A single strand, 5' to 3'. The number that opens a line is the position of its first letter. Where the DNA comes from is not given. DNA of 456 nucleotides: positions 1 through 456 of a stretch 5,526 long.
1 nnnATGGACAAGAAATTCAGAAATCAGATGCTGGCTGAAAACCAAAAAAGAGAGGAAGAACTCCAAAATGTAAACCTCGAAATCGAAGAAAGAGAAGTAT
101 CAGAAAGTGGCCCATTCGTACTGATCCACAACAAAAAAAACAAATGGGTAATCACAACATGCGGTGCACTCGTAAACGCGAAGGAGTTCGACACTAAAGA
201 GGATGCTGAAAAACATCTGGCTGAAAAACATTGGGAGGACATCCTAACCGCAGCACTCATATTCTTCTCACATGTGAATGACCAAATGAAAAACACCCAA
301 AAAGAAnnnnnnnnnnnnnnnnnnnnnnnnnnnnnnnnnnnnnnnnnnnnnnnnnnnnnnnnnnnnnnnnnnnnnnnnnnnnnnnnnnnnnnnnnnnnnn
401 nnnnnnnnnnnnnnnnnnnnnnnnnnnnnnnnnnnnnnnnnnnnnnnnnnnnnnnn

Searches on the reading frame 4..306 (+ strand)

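Call 6: search_protein_families(library=pfam, proteins=[window:4-306:+], max_evalue=0.01)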
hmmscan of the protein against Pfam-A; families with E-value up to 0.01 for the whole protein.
window:4-306:+ (101 aa): 1 family
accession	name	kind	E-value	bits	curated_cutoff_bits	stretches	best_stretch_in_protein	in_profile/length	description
PF04959.19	ARS2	-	0.0037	17.9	30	1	2-81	22-96/195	Arsenite-resistance protein 2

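Call 42: search_protein_families(library=phrogs, proteins=[window:4-306:+], max_evalue=0.01)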
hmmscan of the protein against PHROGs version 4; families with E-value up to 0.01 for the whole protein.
window:4-306:+ (101 aa): 0 families
